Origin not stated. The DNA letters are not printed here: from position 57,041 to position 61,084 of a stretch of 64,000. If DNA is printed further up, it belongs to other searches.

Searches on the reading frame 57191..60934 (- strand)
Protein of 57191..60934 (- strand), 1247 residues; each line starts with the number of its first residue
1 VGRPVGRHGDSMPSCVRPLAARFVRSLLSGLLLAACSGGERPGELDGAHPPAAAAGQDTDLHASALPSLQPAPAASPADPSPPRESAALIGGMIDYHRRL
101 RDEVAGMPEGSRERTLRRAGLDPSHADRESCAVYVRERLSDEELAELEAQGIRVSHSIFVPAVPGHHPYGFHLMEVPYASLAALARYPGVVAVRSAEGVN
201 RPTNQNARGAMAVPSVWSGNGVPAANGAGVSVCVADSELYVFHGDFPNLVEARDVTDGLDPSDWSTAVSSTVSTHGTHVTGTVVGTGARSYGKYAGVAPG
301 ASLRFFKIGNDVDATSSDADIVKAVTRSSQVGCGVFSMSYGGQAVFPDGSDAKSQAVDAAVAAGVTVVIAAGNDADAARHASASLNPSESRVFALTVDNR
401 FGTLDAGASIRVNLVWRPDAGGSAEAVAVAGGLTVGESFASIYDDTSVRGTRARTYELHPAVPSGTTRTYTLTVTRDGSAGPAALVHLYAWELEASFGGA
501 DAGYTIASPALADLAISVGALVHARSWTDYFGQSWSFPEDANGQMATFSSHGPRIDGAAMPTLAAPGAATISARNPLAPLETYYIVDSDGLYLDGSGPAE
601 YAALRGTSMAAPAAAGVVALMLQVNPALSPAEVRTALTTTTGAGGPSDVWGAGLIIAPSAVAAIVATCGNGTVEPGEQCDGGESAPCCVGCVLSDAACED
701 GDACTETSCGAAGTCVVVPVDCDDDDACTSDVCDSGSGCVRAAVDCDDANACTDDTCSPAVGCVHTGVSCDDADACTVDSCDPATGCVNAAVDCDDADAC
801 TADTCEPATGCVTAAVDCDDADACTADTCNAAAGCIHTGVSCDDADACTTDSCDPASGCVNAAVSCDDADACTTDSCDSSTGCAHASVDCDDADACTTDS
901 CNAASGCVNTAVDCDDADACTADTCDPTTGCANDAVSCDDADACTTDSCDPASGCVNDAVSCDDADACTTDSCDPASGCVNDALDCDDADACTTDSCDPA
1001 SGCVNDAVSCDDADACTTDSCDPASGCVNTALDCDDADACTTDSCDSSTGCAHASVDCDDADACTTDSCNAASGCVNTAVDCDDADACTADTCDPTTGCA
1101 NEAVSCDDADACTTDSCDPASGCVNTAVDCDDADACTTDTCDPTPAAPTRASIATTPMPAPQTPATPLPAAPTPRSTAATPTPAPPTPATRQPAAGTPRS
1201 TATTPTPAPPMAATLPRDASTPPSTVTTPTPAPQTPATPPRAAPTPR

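Call 74: search_protein_families(library=pfam, proteins=[window:57191-60934:-], max_evalue=0.001)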
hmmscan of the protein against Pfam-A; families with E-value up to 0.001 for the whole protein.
window:57191-60934:- (1247 aa): 2 families
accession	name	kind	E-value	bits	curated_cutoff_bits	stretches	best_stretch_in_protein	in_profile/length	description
PF00526.23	Dicty_CTDC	-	1.3e-112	367.4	27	16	769-789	1-21/24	Dictyostelium (slime mold) repeat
PF00082.27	Peptidase_S8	-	2.2e-40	139.2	21.8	2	501-653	159-288/288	Subtilase family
